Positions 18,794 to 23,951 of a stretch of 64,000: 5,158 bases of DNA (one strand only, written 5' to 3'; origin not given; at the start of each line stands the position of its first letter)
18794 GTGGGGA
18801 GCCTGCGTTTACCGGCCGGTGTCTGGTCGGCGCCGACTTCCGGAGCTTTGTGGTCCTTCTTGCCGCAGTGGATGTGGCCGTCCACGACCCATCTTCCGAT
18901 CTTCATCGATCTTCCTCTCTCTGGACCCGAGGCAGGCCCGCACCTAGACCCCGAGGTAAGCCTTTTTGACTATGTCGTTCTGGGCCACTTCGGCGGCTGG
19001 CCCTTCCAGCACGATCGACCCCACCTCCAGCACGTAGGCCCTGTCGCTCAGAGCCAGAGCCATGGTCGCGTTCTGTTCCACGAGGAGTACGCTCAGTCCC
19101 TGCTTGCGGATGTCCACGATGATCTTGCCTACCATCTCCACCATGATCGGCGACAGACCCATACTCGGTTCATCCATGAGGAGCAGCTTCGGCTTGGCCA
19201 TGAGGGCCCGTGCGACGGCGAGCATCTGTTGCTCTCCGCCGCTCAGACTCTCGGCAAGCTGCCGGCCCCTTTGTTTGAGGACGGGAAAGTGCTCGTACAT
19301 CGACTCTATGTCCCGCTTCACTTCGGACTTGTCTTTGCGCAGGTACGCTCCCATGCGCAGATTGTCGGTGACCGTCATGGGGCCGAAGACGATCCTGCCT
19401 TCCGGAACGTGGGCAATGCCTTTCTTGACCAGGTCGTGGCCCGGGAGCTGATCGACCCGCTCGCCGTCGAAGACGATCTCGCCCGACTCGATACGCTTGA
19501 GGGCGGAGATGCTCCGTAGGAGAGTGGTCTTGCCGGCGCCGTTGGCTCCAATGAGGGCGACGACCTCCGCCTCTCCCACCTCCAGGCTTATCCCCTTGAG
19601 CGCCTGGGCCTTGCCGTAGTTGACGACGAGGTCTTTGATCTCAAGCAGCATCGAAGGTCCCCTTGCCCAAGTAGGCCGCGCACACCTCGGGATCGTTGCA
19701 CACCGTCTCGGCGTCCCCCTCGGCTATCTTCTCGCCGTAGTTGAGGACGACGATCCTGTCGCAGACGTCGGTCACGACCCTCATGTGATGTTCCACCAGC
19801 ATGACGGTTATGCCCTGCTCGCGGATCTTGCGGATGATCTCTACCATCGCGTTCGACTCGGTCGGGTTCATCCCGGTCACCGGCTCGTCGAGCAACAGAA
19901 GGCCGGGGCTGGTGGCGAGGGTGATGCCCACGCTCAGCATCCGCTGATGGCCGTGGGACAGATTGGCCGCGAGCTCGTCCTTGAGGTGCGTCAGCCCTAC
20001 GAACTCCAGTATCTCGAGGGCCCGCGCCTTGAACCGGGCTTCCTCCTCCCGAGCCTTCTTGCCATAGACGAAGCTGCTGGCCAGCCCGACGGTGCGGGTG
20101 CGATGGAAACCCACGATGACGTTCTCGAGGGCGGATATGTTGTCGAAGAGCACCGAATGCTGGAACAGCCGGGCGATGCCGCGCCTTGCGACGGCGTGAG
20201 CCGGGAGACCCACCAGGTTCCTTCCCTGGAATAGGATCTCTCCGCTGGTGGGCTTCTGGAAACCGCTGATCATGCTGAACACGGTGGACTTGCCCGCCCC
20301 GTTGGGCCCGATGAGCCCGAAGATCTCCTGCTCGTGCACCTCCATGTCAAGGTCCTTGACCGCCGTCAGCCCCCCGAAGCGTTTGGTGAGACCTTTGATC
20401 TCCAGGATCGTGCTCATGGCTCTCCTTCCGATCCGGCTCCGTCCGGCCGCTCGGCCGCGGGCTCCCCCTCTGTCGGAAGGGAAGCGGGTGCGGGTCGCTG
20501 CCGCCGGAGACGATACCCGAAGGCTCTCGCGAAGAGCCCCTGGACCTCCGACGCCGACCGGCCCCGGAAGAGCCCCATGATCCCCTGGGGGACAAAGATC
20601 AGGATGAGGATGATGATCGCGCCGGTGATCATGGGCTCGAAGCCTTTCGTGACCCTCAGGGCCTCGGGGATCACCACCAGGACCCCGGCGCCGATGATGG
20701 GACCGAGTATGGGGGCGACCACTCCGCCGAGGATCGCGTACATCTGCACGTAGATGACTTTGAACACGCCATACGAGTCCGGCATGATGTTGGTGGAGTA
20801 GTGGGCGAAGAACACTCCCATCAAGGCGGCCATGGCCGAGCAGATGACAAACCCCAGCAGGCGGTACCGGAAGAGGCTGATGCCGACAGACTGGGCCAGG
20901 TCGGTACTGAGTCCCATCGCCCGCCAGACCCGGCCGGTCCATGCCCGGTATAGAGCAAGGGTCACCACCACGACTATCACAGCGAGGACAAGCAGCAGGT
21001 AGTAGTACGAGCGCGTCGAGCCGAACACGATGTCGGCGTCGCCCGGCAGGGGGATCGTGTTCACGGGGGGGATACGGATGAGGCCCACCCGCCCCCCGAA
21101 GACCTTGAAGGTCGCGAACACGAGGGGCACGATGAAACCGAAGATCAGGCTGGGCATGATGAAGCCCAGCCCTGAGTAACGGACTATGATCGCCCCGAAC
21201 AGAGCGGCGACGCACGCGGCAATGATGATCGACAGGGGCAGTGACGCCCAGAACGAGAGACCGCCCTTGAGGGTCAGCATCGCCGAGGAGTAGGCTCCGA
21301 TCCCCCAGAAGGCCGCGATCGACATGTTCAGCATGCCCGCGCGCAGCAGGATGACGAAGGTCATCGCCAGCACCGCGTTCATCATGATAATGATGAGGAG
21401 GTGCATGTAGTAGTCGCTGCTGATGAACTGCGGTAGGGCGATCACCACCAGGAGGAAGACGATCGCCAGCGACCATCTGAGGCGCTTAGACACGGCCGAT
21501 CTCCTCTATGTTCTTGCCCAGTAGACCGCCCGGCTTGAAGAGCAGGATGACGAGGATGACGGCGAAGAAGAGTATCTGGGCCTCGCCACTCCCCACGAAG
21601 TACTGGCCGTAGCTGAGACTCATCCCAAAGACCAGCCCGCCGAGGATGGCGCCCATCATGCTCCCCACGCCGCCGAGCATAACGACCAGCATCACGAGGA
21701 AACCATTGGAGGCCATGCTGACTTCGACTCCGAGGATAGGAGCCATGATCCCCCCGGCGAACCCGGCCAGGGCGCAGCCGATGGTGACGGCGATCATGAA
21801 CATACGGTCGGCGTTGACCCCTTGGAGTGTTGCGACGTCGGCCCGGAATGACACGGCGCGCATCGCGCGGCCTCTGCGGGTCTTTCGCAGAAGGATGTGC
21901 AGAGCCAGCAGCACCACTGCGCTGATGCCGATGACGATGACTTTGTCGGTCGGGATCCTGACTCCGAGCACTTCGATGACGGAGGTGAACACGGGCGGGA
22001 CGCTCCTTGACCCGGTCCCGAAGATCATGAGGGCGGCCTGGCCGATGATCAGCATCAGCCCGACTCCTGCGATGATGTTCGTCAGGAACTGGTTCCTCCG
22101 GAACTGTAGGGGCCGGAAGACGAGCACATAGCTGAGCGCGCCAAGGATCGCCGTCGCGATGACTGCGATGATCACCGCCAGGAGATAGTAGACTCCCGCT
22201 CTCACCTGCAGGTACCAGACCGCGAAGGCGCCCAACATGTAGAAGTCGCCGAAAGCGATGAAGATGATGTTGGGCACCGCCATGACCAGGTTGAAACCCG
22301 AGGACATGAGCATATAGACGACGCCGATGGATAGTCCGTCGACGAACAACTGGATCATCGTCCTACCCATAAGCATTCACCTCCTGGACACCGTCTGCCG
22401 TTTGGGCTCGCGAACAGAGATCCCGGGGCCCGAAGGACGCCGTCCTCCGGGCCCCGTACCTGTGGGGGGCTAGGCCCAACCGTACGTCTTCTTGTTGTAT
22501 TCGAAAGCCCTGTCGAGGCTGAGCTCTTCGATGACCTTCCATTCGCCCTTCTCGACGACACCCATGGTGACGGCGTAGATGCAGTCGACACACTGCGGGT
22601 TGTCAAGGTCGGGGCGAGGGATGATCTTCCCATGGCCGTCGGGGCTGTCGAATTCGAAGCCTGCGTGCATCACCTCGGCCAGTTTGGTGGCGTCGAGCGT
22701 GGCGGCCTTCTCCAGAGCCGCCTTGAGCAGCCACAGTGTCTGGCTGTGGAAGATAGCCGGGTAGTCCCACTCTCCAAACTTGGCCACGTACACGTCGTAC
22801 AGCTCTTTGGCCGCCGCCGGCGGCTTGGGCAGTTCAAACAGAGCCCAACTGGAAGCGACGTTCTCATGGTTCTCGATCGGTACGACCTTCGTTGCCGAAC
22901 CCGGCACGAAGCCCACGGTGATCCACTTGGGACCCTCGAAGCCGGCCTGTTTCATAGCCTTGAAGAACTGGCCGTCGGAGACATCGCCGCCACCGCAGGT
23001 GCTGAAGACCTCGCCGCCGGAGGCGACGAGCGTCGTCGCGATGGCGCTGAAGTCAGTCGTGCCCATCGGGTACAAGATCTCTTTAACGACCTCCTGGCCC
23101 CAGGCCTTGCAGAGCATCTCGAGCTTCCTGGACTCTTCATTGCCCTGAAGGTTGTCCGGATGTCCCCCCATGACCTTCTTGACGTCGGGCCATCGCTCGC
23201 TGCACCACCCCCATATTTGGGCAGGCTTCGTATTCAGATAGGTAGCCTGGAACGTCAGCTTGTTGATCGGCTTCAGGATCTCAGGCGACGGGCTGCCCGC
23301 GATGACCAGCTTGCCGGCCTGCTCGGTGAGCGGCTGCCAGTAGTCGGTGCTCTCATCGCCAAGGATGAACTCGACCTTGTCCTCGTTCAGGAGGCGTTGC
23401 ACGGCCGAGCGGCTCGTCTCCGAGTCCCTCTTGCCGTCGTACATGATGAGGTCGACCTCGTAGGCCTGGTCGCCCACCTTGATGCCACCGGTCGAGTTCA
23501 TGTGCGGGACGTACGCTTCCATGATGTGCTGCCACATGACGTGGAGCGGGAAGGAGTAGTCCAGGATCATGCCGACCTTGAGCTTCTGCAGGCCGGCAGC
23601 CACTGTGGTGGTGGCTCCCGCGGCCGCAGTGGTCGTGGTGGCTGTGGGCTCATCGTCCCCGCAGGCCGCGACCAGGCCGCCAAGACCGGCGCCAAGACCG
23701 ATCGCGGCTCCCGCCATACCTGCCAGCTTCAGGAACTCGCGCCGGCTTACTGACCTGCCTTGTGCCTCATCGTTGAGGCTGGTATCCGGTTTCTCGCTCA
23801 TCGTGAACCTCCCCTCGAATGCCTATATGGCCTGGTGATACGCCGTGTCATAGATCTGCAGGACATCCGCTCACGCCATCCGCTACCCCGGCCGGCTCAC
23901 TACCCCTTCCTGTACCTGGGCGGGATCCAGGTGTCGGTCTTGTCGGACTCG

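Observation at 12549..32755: Candidate undescribed anaerobic pathway: IclR-controlled transhydroxylase-like Mo enzyme, AprAB-like flavoenzyme and four amidohydrolases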

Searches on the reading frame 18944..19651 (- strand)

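Call 7: search_protein_families(library=pfam, proteins=[window:18944-19651:-], max_evalue=0.01)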
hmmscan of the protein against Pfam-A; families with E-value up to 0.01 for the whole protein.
window:18944-19651:- (235 aa): 14 families
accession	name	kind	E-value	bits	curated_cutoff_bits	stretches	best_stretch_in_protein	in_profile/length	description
PF00005.33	ABC_tran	-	8.3e-31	107.8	25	1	18-163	1-136/137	ABC transporter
PF13304.12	AAA_21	-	1.7e-10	41.9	27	1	31-61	2-26/304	AAA domain, putative AbiEii toxin, Type IV TA system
PF02463.25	SMC_N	-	6e-05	23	40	1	27-184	23-189/220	RecF/RecN/SMC N terminal domain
PF09818.15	ABC_ATPase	-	0.00014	21.4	23.2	0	111-162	132-184/283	P-loop domain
PF12399.14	BCA_ABC_TP_C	-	0.00049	20.1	25.5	1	216-235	5-24/27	Branched-chain amino acid ATP-binding cassette transporter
PF13555.12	AAA_29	-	0.0006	19.9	27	1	9-51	6-45/61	P-loop containing region of AAA domain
PF13401.12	AAA_22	-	0.0027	18.4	27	0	28-190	5-120/130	AAA domain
PF13175.12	AAA_15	-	0.004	17.2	32.1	1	28-55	24-50/374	AAA ATPase domain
PF13514.12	AAA_27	-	0.0055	16.8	22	0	11-51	10-49/206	AAA domain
PF13521.12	AAA_28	-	0.0062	17.2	27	0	31-51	2-22/164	AAA domain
PF00931.28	NB-ARC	-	0.0073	16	23.5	0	23-50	13-40/248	NB-ARC domain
PF13604.12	AAA_30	-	0.0074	16.5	27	0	27-58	17-48/191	AAA domain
PF13476.12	AAA_23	-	0.0075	17.3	27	0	28-49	19-40/201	AAA domain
PF05729.18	NACHT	-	0.0093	16.2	26.7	0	30-49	2-21/167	NACHT domain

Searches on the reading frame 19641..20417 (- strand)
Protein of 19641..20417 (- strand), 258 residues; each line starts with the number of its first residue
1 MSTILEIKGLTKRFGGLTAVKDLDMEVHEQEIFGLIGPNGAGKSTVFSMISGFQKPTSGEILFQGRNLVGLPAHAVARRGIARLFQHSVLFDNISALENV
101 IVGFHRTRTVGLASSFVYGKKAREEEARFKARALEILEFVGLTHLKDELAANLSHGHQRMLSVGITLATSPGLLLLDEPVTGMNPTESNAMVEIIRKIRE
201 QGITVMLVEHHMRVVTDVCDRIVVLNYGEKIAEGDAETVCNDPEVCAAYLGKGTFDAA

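Call 7: search_protein_families(library=pfam, proteins=[window:19641-20417:-], max_evalue=0.01)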
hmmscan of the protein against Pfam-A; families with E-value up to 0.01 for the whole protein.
window:19641-20417:- (258 aa): 7 families
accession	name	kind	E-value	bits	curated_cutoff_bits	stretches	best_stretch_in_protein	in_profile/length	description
PF00005.33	ABC_tran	-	7.6e-31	108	25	1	20-180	1-136/137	ABC transporter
PF13304.12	AAA_21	-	3.2e-11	44.3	27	2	82-199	170-280/304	AAA domain, putative AbiEii toxin, Type IV TA system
PF12399.14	BCA_ABC_TP_C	-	5.6e-07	29.5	25.5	1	229-252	1-24/27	Branched-chain amino acid ATP-binding cassette transporter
PF02463.25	SMC_N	-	0.0011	18.9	40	0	30-50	24-44/220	RecF/RecN/SMC N terminal domain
PF13555.12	AAA_29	-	0.0042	17.2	27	1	24-47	16-39/61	P-loop containing region of AAA domain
PF13514.12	AAA_27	-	0.0047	17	22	1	12-55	9-55/206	AAA domain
PF13476.12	AAA_23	-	0.0057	17.7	27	1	21-50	11-39/201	AAA domain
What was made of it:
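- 18944..20417 (-): two ABC ATPases (LivF/LivG type; 18944-19651 and 19641-20417). Pfam ABC_tran plus BCA_ABC_TP_C (call 7).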

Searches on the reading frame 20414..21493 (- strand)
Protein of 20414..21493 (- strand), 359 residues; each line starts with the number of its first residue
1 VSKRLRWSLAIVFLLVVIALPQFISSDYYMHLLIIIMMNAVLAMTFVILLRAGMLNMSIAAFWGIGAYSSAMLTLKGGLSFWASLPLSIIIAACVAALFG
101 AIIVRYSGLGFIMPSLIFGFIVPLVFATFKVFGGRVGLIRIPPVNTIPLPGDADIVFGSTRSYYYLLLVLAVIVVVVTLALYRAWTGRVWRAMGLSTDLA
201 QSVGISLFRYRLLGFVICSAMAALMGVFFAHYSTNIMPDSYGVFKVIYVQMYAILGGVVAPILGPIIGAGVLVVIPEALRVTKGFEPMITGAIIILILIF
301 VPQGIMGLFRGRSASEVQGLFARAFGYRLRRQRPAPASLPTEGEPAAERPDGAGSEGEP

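Call 8: search_protein_families(library=pfam, proteins=[window:20414-21493:-], max_evalue=0.01)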
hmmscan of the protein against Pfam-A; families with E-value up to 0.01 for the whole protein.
window:20414-21493:- (359 aa): 2 families
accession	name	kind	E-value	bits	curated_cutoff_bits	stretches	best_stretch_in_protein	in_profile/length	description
PF02653.21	BPD_transp_2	-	2.3e-30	106.1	26.8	1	31-301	4-268/269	Branched-chain amino acid transport system / permease component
PF01998.22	DUF131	-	0.0037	17.3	22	1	155-182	35-62/62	Protein of unknown function DUF131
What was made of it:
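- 20414..22376 (-): two permeases of the branched-chain/HAAT type (20414-21493 and 21486-22376). Pfam BPD_transp_2 (call 8).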

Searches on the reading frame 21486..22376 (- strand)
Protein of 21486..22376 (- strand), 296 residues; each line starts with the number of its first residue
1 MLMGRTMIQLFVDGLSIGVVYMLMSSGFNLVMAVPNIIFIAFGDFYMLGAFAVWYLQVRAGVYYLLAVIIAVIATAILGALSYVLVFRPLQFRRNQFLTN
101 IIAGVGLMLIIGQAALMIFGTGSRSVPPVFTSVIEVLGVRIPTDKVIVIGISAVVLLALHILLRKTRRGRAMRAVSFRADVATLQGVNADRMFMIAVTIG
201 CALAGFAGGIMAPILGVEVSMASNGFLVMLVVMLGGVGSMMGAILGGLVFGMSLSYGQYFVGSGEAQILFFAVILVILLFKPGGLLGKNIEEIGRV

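Call 8: search_protein_families(library=pfam, proteins=[window:21486-22376:-], max_evalue=0.01)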
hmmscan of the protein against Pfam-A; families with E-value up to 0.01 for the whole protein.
window:21486-22376:- (296 aa): 1 family
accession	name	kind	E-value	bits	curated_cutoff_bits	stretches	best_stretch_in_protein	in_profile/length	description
PF02653.21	BPD_transp_2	-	6.3e-29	101.4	26.8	1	12-278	3-268/269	Branched-chain amino acid transport system / permease component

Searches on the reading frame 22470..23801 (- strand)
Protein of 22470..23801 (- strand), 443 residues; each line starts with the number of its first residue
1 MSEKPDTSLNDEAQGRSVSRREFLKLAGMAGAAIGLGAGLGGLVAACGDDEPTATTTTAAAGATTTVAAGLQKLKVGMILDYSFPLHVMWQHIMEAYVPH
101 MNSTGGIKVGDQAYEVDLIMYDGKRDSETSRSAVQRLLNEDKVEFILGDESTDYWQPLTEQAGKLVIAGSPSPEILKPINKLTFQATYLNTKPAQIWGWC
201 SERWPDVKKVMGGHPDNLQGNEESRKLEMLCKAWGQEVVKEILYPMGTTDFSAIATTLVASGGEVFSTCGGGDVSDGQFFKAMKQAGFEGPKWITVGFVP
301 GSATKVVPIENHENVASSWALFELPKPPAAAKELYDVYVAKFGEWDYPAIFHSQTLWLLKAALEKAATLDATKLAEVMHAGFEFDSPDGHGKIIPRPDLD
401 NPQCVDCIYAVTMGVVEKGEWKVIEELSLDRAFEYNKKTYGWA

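Call 8: search_protein_families(library=pfam, proteins=[window:22470-23801:-], max_evalue=0.01)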
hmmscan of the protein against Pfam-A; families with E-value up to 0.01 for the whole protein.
window:22470-23801:- (443 aa): 3 families
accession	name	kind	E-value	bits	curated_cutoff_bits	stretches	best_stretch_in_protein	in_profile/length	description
PF13458.12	Peripla_BP_6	-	1.4e-28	101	31.7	1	92-398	23-326/343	Periplasmic binding protein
PF13433.12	Peripla_BP_5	-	1.5e-10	41.2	27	1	94-395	24-322/363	Periplasmic binding protein domain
PF10518.14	TAT_signal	-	0.00018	21.7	22.7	1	18-37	2-21/21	TAT (twin-arginine translocation) pathway signal sequence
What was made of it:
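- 22470..23801 (-): substrate-binding lipoprotein with twin-arginine signal. Pfam Peripla_BP_6 plus TAT_signal (call 8).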

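Call 9: search_protein_families(library=ncbifam, proteins=[window:22470-23801:-], max_evalue=0.001)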
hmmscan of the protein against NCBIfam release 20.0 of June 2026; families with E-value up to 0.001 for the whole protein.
window:22470-23801:- (443 aa): 4 families
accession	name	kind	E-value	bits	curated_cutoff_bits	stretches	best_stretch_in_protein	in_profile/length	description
TIGR03407.1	urea_ABC_UrtA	exception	2e-12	46.7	492.75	1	231-394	158-324/361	urea ABC transporter substrate-binding protein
TIGR03669.1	urea_ABC_arch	equivalog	1.5e-07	30.8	494.8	1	228-393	154-320/375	urea ABC transporter substrate-binding protein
TIGR01409.1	TAT_signal_seq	domain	0.00018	21.7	16.7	1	18-44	1-27/29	twin-arginine translocation signal domain-containing protein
TIGR00391.1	hydA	subfamily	0.00083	18.6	179.5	0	6-46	3-43/365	hydrogenase small subunit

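Call 64: search_solved_structures(query=window:22470-23801:-, max_evalue=0.001)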
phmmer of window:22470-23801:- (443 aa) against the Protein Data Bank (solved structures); distinct sequences matched with E-value up to 0.001: 6.
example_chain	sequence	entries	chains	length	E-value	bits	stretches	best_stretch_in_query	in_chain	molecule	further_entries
8hic_A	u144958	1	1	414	5.5e-14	55.2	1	97-401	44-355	Putative urea ABC transporter, substrate binding protein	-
7s6e_A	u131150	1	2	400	3e-13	52.8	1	98-426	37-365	Urea ABC transporter, periplasmic urea-binding protein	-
7s6f_A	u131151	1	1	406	5.3e-13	52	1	98-401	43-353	Putative urea ABC transporter, urea binding protein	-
8tg1_A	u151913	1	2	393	7.1e-11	44.9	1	74-393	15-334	Extracellular ligand-binding receptor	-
4zpj_A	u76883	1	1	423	0.00055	22.2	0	51-262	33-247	Extracellular ligand-binding receptor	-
4ey3_A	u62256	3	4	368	0.00062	22.1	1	114-396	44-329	Twin-arginine translocation pathway signal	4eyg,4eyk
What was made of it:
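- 22470..23801 (-): Distant PDB relatives only: urea-binding proteins at 5e-14 and an aromatic-acid binder 4ey3 at 6e-4 (call 64).
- The binding protein's nearest solved relatives are urea-binding proteins, not aromatic-acid binders (call 64). The binding protein is closest to urea-binding proteins (calls 9, 64).
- Tried and rejected: Too distant to decide between amide, urea and aromatic-acid ligands (call 64).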
